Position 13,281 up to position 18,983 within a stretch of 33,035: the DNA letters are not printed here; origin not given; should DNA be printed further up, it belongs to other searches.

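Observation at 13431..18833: Giant 1800-aa protein: N-terminal beta-rich region, two long coiled coils and a single MoxR/AAA_5-type ATPase core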

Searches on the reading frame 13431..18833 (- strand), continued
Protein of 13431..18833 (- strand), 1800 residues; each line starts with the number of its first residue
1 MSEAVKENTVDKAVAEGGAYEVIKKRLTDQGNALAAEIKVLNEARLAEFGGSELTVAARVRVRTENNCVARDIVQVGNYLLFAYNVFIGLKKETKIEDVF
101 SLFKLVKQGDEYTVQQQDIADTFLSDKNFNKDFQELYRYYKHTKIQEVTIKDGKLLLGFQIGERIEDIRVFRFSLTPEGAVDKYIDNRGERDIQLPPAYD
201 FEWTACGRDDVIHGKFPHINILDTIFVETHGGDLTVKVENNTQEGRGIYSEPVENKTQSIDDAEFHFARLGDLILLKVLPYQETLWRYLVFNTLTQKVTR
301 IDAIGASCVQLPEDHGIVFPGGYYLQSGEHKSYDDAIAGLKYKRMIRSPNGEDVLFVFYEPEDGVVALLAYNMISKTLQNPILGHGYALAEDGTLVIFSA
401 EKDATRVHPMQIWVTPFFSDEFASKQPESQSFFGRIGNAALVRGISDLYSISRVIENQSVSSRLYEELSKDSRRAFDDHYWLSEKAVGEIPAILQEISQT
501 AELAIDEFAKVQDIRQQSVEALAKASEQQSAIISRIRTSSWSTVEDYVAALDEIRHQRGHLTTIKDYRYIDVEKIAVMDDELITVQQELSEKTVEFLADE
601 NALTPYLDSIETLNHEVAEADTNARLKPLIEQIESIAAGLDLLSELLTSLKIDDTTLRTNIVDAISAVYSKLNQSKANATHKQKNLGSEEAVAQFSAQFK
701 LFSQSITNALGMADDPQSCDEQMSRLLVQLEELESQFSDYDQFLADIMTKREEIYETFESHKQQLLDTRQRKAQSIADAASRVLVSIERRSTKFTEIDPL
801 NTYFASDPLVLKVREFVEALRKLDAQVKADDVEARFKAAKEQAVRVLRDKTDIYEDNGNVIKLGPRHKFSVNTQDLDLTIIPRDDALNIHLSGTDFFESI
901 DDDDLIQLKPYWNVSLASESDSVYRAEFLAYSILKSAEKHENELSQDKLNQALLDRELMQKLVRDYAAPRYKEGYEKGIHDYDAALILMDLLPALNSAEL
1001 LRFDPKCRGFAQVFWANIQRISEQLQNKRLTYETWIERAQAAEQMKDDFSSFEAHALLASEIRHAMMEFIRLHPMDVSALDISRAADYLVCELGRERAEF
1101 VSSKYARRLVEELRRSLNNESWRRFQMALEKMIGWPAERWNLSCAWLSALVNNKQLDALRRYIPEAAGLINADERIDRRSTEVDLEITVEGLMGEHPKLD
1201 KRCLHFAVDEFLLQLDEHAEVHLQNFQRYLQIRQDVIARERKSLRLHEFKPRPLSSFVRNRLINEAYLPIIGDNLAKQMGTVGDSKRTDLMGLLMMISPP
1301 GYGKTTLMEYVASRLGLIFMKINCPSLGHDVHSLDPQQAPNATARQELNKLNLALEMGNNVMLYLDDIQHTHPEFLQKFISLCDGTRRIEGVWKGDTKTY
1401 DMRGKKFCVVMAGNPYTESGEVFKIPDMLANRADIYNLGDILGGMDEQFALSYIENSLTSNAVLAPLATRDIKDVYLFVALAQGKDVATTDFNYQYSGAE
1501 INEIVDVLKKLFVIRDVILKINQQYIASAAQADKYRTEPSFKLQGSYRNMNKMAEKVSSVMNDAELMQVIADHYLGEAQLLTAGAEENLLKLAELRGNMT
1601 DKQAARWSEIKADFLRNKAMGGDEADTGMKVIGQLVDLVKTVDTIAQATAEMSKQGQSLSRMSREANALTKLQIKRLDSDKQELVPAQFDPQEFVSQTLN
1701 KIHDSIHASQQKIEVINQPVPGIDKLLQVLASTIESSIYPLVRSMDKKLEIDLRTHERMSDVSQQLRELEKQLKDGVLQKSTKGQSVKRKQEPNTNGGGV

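Call 18: find_related_loci(query=A1, collection=genome_contigs, flank=10000)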
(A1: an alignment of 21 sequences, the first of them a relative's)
Query A1 (1800 aa) in genome_contigs; peptide patterns used: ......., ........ (x = any residue, [..] = any of these).
599 stretches matched a pattern (row limit reached: there are more); 581 encode a relative of the query (tblastn E <= 1e-3); the best 80 are kept; 80 distinct loci.
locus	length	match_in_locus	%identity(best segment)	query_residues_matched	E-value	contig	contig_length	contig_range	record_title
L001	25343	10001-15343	71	1-1796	0e+0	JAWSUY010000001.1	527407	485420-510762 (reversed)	MAG: Agarilytica sp. isolate BHT04_PHB_gam1 A6P3HB_contig_2, whole genome shotgun sequence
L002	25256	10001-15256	66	7-1783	0e+0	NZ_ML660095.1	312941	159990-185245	Exilibacterium tricleocarpae strain R142 Scaffold9, whole genome shotgun sequence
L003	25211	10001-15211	66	10-1774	0e+0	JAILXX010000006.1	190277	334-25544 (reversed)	MAG: Cellvibrionaceae bacterium isolate PHBVgamm5 PHBVgamm5_contig_6, whole genome shotgun sequence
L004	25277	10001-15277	66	2-1773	0e+0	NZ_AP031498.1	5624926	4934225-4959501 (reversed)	Maricurvus nonylphenolicus strain KU41E chromosome, complete genome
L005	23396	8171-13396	66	7-1775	0e+0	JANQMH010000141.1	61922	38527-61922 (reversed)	MAG: Exilibacterium sp. isolate PL25a_bin.9 k99_1963928, whole genome shotgun sequence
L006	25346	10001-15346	65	2-1776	0e+0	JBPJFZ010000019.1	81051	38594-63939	Oleiphilaceae bacterium J1-3 NODE_19_length_81051_cov_40.9269, whole genome shotgun sequence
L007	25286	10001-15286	64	7-1793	0e+0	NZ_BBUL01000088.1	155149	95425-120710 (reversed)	Cellvibrio sp. OA-2007, whole genome shotgun sequence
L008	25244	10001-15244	66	10-1773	0e+0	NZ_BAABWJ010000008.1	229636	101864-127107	Pseudoteredinibacter isoporae strain HU-06130-CL sequence08, whole genome shotgun sequence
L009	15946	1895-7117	64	11-1774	0e+0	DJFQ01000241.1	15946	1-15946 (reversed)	MAG TPA_asm: Marinagarivorans sp. UBA5868 UBA5868_contig_59108, whole genome shotgun sequence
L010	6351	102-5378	63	11-1793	0e+0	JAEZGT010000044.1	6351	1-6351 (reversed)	MAG: Proteobacteria bacterium isolate OH_CDB_110 k127_1592464, whole genome shotgun sequence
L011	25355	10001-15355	64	8-1770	0e+0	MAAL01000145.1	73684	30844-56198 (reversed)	Gammaproteobacteria bacterium 42_54_T18 BD02T18_scaffold_120, whole genome shotgun sequence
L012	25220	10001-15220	64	10-1773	0e+0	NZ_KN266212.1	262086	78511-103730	Cellvibrio mixtus subsp. mixtus J3-8 Scaffold8, whole genome shotgun sequence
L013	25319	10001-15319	63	10-1783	0e+0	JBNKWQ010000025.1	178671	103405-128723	MAG: Hahella sp. isolate A1.bin.1.orig k141_1680881, whole genome shotgun sequence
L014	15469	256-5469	62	1-1774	0e+0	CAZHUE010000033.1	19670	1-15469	MAG TPA_asm: uncultured Methylomarinum sp. isolate binchicken_co24_139 genome assembly, contig: NODE_854_length_19670_co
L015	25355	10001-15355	64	1-1771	0e+0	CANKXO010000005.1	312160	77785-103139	uncultured Pseudomonadales bacterium isolate 2-516-G.fasta genome assembly, contig: NODE_5, whole genome shotgun sequenc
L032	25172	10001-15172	56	7-1773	0e+0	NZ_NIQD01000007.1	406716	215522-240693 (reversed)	Pseudomonas paraeruginosa strain ATCC 9027 NODE_7_length_406716_cov_64.8028, whole genome shotgun sequence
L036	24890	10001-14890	58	10-1645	0e+0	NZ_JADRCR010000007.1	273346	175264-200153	Limnobaculum allomyrinae strain BWR-B9 contig7, whole genome shotgun sequence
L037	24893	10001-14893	57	10-1646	0e+0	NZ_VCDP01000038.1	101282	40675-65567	Xenorhabdus littoralis strain Reich WTCHG_223154_273_1_contig_38, whole genome shotgun sequence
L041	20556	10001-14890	58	10-1645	0e+0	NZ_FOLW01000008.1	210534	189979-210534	Pragia fontium DSM 5563 = ATCC 49100 strain DSM 5563, whole genome shotgun sequence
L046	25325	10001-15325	66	10-1800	0e+0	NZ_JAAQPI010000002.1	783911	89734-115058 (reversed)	Pseudomaricurvus alkylphenolicus strain KCTC 32386 Scaffold2_1, whole genome shotgun sequence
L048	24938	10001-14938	56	2-1645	0e+0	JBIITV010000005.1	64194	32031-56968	MAG: Lysobacteraceae bacterium isolate ME2004-08-06_3300043437_group2_bin106 Rohwer_bin2503_scaffold_223_c1, whole genom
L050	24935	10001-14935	56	1-1645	0e+0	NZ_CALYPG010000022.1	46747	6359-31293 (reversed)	MAG: uncultured Gilliamella sp. isolate SRR11267056_bin.8_metawrap_v1.3.0_MAG ERZ9515167_66, whole genome shotgun sequen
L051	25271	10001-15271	52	8-1791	0e+0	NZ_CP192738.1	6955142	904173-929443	Hahella sp. NBU794 chromosome, complete genome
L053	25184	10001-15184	53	11-1766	0e+0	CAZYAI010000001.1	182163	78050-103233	MAG TPA_asm: uncultured Zetaproteobacteria bacterium isolate SRP216583_co1_149 genome assembly, contig: NODE_14_length_1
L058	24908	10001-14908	56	6-1645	0e+0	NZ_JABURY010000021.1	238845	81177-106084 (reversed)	Frischella japonica strain Ac13 Ac13_21, whole genome shotgun sequence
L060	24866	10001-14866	56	10-1639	0e+0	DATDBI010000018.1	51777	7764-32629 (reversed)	MAG TPA_asm: Lysobacter sp. isolate SMAG_U118 k141_1594591, whole genome shotgun sequence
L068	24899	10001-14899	55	2-1645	0e+0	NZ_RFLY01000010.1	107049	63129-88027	Solilutibacter pythonis strain 4284/11 10_107049_42.716, whole genome shotgun sequence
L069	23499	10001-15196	55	10-1771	0e+0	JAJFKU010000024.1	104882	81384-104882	MAG: Woeseiaceae bacterium isolate OFTM62 OFTM62_23, whole genome shotgun sequence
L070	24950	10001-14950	56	10-1645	0e+0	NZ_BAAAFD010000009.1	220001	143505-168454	Aliiglaciecola litoralis strain JCM 15896 sequence09, whole genome shotgun sequence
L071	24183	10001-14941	55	4-1645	0e+0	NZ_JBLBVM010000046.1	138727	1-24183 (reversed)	Glaciecola sp. MF2-115 contig_46, whole genome shotgun sequence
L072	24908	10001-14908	56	4-1647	0e+0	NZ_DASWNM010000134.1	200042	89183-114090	MAG: Longimicrobium sp. isolate SMAG_U3414 k141_695653, whole genome shotgun sequence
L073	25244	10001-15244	50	9-1785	0e+0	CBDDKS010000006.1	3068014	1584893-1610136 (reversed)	MAG: Kangiellaceae bacterium isolate 5f2d3892-e8ac-4e39-b8dc-31582347751a genome assembly, contig: contig_6, whole genom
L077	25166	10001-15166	52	10-1650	0e+0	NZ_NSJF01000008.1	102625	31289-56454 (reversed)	Vandammella animalimorsus strain NML 03-0146 03-0146_8, whole genome shotgun sequence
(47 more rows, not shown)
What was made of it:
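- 13509..13955 (-): C-terminal long helices (residues 1627-1775) and a disordered tail. Matches stop near residue 1645 in many loci (e.g. L036, L037, L041, L060). Query residues matched per locus (call 18).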
